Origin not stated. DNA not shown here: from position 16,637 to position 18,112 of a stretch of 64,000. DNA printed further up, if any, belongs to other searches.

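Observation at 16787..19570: Indoleamine 2,3-dioxygenase homolog divergently paired with a GT2 glycosyltransferase, next to the ADP-heptose genes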

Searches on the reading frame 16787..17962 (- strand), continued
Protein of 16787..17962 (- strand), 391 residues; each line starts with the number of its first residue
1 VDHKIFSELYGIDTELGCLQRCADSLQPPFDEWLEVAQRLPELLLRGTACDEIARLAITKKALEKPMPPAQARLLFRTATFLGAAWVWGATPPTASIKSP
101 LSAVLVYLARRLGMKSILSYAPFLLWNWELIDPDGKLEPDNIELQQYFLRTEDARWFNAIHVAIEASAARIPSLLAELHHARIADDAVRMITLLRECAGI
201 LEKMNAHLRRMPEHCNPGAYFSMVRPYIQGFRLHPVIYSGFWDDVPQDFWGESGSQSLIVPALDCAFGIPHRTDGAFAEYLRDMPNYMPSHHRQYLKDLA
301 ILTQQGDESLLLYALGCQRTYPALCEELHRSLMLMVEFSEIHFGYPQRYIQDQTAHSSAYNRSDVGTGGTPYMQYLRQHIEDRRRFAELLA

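Call 12: find_encoding_contigs(protein=P0005, flank=10000, max_places=4)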
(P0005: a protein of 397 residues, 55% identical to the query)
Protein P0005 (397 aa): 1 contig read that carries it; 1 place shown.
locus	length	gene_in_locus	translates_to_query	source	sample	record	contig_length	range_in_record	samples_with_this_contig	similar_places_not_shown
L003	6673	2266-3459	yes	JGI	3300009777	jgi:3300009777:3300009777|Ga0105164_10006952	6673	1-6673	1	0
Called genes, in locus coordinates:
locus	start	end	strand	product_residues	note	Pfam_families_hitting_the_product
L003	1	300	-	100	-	?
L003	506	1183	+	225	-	-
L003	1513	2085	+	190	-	PF12637:TSCPD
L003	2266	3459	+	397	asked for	PF01231:IDO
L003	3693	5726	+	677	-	PF04851:ResIII, PF13604:AAA_30 (faint), PF17757:UvrB_inter, PF27431:UvrB_3rd, PF00271:Helicase_C, PF12344:UvrB, PF02151:UVR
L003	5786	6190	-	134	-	PF01850:PIN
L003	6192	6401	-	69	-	-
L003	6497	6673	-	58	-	?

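Call 13: find_encoding_contigs(protein=P0004, flank=10000, max_places=4)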
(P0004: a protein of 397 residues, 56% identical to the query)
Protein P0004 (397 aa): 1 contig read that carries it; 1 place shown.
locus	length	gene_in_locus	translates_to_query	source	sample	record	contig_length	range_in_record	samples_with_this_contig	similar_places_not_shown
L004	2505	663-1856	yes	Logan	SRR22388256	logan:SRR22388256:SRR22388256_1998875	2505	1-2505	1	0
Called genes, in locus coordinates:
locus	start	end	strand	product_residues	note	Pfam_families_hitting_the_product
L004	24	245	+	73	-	PF12637:TSCPD (weak)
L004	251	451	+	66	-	-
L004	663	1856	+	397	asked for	PF01231:IDO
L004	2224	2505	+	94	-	?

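Call 17: find_related_loci(query=A2, collection=genome_contigs, flank=10000)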
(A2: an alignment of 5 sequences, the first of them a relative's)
Query A2 (391 aa) in genome_contigs; peptide patterns used: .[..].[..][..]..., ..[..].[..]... (x = any residue, [..] = any of these).
97 stretches matched a pattern; 4 encode a relative of the query (tblastn E <= 1e-3); 4 distinct loci.
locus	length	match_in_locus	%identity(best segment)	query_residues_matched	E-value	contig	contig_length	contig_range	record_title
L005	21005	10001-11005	31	32-382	1e-37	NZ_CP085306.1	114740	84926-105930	Haladaptatus pallidirubidus strain YIM 93656 plasmid unnamed5, complete sequence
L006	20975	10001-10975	30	52-385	3e-37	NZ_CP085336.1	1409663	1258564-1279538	Haladaptatus halobius strain PSR5 chromosome 2, complete sequence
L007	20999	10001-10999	29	35-384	1e-36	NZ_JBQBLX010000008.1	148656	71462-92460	Halomicrococcus sp. SG-WS-1 SG-WS-1_scaffold8, whole genome shotgun sequence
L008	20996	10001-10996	31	35-382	9e-38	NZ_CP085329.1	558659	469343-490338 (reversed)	Haladaptatus salinisoli strain PSR8 plasmid unnamed2, complete sequence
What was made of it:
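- Tried and rejected: GTDB species-representative scan with clade-specific peptide patterns: found only haloarchaeal IDOs at 29-31% identity and no clade member (call 17).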

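Call 28: predict_structure(alignment_id=A3)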
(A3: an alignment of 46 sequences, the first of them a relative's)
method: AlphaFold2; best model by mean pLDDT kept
length: 391 residues; sequences in the alignment: 46
mean_pLDDT: 91.8   pTM: 0.91
mean pLDDT of the five models: 91.8, 90.9, 90.8, 90.4, 89.9
residues with pLDDT >= 90: 299; 70-90: 80; 50-70: 12; < 50: 0
segments of 3 or more residues with pLDDT < 50: none
pLDDT, mean of each block of 10 residues (from residue 1): 90 94 96 98 96 95 93 97 94 94 96 90 94 97 95 93 97 97 98 99 97 86 80 89 92 76 96 88 90 96 92 97 98 97 81 75 68 86 95 85
secondary structure, 60 per line:
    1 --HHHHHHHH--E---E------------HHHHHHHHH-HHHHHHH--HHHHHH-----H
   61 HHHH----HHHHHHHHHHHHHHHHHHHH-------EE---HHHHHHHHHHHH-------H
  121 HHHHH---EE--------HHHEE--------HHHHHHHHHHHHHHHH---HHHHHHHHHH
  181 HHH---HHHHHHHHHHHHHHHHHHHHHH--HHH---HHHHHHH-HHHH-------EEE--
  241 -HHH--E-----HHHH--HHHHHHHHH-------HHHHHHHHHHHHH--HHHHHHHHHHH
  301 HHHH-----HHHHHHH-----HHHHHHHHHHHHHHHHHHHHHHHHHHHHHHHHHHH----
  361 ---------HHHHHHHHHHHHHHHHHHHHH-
elements in order: H3-10 H30-38 H40-46 H49-54 H60-64 H69-88 H101-112 H120-125 H152-167 H171-183 H187-208 H217-223 H225-228 E236-238 H253-256 H259-267 H275-287 H290-304 H310-316 H322-356 H370-390

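Call 35: fold_search(model_id=the predicted structure, library=pdb)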
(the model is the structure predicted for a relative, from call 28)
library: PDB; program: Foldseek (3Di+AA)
matches with E <= 10: 549; with E <= 0.001: 165
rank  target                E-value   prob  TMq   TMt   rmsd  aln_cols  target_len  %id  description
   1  9uz5_A                6.5e-18  1.00  0.85  0.46   2.7       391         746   24  Crystal structure of the indoleamine 2,3-dioxygenagse 2 (IDO2) complexed with 5-methyl-L-Trp (released 2026-04-08)
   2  9uyz_A                7.8e-18  1.00  0.84  0.45   2.8       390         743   23  Crystal structure of the indoleamine 2,3-dioxygenagse 2 (IDO2) complexed with 5-HT (released 2026-04-08)
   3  9uz4_A                8.5e-18  1.00  0.85  0.46   2.8       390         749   24  Crystal structure of the indoleamine 2,3-dioxygenagse 2 (IDO2) complexed with 5-methoxy-L-Trp (released 2026-04-08)
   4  6f0a_C                1.0e-17  1.00  0.87  0.89   2.5       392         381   25  Crystal structure of human indoleamine 2,3-dioxygenase bound to a triazole inhibitor and alanine molecule. (released 2017-12-27)
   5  9uz1_A                1.1e-17  1.00  0.85  0.46   2.9       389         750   24  Crystal structure of the indoleamine 2,3-dioxygenagse 2 (IDO2) H143Y mutant complexed with L-Trp (released 2026-04-08)
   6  9uyy_A                1.1e-17  1.00  0.85  0.46   2.8       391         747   24  Crystal structure of the indoleamine 2,3-dioxygenagse 2 (IDO2) complexed with L-Trp (released 2026-04-08)
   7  5wmu_A                1.2e-17  1.00  0.88  0.90   2.6       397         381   24  Structural Insights into Substrate and Inhibitor Binding Sites in Human Indoleamine 2,3-Dioxygenase I (released 2017-12-06)
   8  21om_A                1.4e-17  1.00  0.85  0.45   2.9       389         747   23  Crystal structure of the indoleamine 2,3-dioxygenagse 2 (IDO2) complexed with 5-hydroxy-L-Trp (released 2026-04-08)
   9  5wmx_A                1.5e-17  1.00  0.88  0.91   2.6       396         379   25  Structural Insights into Substrate and Inhibitor Binding Sites in Human Indoleamine 2,3-Dioxygenase 1 (released 2017-12-06)
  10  21ok_A                1.6e-17  1.00  0.86  0.46   2.7       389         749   24  Crystal structure of the indoleamine 2,3-dioxygenagse 2 (IDO2) H143Y mutant complexed with 5-methoxy-L-Trp (released 2026-04-08)
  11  6e43_C                1.8e-17  1.00  0.86  0.90   2.3       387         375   24  Crystal structure of human indoleamine 2,3-dioxygenase 1 (IDO1) in complex with a BMS-978587 analog (released 2018-11-14)
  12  7p0r_A                2.0e-17  1.00  0.83  0.86   3.7       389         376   24  Crystal structure of L-Trp/Indoleamine 2,3-dioxygenase (hIDO1) complex with the JK-loop refined in the intermediate co (released 2021-12-29)
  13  7nge_C                2.1e-17  1.00  0.86  0.89   2.7       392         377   24  Crystal structure of L-Trp/Indoleamine 2,3-dioxygenagse 1 (hIDO1) complex with the JK-loop refined in the closed confo (released 2021-12-29)
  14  6e44_C                2.3e-17  1.00  0.85  0.90   2.4       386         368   25  CRYSTAL STRUCTURE OF HUMAN INDOLEAMINE 2,3-DIOXYGENASE 1 (IDO1) free enzyme in the ferric state (released 2018-11-14)
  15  6pu7_B                2.4e-17  1.00  0.86  0.90   2.5       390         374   24  Human IDO1 in complex with compound 17 (N-{2-[(4-{N-[(7S)-4-fluorobicyclo[4.2.0]octa-1,3,5-trien-7-yl]-N'-hydroxycarba (released 2019-12-04)
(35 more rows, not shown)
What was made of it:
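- On IDO family (Pfam PF01231): AF2 pLDDT 91.8, pTM 0.91 (call 28); Foldseek TM 0.85-0.88, rmsd 2.3-2.9 A to IDO1/IDO2 (call 35)
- Closest known: Human IDO1 / IDO2. Same: Fold (TM 0.85-0.88, call 35).
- Fold: AF2 model pLDDT 91.8, pTM 0.91 (call 28); Foldseek TM 0.85-0.88 to IDO1/IDO2 crystal structures (call 35).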

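Call 36: find_related_loci(query=A2, collection=metagenome_contigs, flank=10000)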
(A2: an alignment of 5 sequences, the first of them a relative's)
Query A2 (391 aa) in metagenome_contigs; peptide patterns used: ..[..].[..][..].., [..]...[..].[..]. (x = any residue, [..] = any of these).
161 stretches matched a pattern; 1 encode a relative of the query (tblastn E <= 1e-3); 1 distinct loci.
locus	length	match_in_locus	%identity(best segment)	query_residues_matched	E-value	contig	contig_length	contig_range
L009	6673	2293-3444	55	6-390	3e-146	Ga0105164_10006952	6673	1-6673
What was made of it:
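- Tried and rejected: JGI metagenome scan: only re-found L003 (call 36).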

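Call 40: find_encoding_contigs(protein=P0027, flank=6000, max_places=2)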
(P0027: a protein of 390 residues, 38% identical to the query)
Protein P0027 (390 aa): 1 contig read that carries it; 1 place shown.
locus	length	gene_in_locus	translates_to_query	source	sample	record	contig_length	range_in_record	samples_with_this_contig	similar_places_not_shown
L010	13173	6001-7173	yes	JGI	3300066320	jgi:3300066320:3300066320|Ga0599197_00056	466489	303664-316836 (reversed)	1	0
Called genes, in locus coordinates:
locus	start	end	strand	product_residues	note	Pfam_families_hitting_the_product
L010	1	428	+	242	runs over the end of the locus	-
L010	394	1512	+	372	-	PF01041:DegT_DnrJ_EryC1, PF01212:Beta_elim_lyase (faint), PF00155:Aminotran_1_2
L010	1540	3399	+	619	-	PF00004:AAA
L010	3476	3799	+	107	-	PF01521:Fe-S_biosyn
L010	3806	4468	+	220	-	-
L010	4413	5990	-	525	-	-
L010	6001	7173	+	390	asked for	PF01231:IDO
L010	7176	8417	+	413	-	PF00364:Biotin_lipoyl, PF02817:E3_binding, PF00198:2-oxoacid_dh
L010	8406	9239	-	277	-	PF00582:Usp (weak)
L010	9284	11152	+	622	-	PF03993:DUF349 (faint)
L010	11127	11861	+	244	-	PF22435:MRM3-like_sub_bind (faint), PF00588:SpoU_methylase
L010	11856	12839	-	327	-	PF02779:Transket_pyr, PF17147:PFOR_II (faint), PF02780:Transketolase_C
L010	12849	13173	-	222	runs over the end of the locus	-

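Call 41: find_encoding_contigs(protein=P0024, flank=6000, max_places=2)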
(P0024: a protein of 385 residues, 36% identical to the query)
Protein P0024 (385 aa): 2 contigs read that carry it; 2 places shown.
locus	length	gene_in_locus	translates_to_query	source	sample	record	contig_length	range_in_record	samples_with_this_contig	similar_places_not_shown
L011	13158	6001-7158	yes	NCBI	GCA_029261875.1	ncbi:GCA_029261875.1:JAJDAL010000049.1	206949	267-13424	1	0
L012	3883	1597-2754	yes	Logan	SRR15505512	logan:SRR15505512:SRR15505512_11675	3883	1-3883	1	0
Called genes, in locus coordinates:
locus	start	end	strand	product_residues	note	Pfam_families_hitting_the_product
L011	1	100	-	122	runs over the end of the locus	?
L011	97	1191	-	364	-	-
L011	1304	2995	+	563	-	PF07969:Amidohydro_3, PF01979:Amidohydro_1 (weak)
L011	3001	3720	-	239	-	PF03070:TENA_THI-4 (weak), PF14518:Haem_oxygenas_2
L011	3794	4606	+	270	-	-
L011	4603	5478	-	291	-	PF01694:Rhomboid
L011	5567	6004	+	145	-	-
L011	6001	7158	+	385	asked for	PF01231:IDO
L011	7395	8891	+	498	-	PF00464:SHMT, PF00155:Aminotran_1_2 (faint)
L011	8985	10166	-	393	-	PF01207:Dus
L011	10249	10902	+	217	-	PF00440:TetR_N, PF14246:TetR_C_7 (weak)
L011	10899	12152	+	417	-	PF03109:ABC1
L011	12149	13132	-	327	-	PF00291:PALP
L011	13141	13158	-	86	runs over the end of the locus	PF01722:BolA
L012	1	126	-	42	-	?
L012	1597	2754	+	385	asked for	PF01231:IDO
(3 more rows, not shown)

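Call 44: find_encoding_contigs(protein=P0001, flank=1000, max_places=3)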
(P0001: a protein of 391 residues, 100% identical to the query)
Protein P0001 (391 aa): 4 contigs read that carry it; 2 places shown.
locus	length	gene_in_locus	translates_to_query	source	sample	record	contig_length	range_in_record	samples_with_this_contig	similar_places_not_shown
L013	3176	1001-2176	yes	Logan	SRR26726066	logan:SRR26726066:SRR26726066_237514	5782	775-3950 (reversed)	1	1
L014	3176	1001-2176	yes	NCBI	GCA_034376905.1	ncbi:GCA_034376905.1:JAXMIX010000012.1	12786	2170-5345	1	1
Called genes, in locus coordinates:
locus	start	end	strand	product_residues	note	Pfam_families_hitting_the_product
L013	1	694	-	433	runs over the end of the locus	PF13506:Glyco_transf_21, PF03142:Chitin_synth_2 (faint), PF13641:Glyco_tranf_2_3, PF00535:Glycos_transf_2, PF10111:Glyco_tranf_2_2, PF13632:Glyco_trans_2_3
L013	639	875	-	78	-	-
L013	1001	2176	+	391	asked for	PF01231:IDO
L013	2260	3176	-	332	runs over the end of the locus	PF00294:PfkB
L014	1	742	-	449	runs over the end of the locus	PF13506:Glyco_transf_21, PF03142:Chitin_synth_2 (faint), PF13641:Glyco_tranf_2_3, PF00535:Glycos_transf_2, PF10111:Glyco_tranf_2_2, PF13632:Glyco_trans_2_3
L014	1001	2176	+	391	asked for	PF01231:IDO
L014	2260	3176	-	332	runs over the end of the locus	PF00294:PfkB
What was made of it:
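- Independent recovery: the same protein, with the same GT2 and PfkB-kinase neighbours where context was shown, occurs in independent assemblies including GCA_034376905.1 (call 44). The same arrangement appears in independent assemblies (call 44).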

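Call 72: search_protein_representatives(protein=window:16787-17962:-)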
Query: 391 residues. Proteins with E-value up to 0.001 (for the whole library): 1766; up to 1e-10: 935; up to 1e-30: 106. The best 150 are listed.
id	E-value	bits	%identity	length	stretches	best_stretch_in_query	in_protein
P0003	1.9e-159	547.2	61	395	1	3-390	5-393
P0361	4.4e-53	197.0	36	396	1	26-384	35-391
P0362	1.0e-51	192.4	35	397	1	9-384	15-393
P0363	1.1e-50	189.1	34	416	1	31-382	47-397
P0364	2.2e-50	188.1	35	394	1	35-383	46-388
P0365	1.9e-48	181.7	34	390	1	27-385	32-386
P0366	1.9e-48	181.7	35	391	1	33-383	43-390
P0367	5.0e-48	180.3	37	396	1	34-385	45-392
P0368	6.6e-48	179.9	35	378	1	10-384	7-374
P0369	5.5e-47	176.9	36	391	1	10-383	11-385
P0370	9.0e-47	176.2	37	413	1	73-382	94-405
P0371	1.7e-45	172.0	36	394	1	32-384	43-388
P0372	8.6e-44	166.4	32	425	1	23-385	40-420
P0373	1.2e-43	165.9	33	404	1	9-380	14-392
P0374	1.9e-43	165.2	34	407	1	36-382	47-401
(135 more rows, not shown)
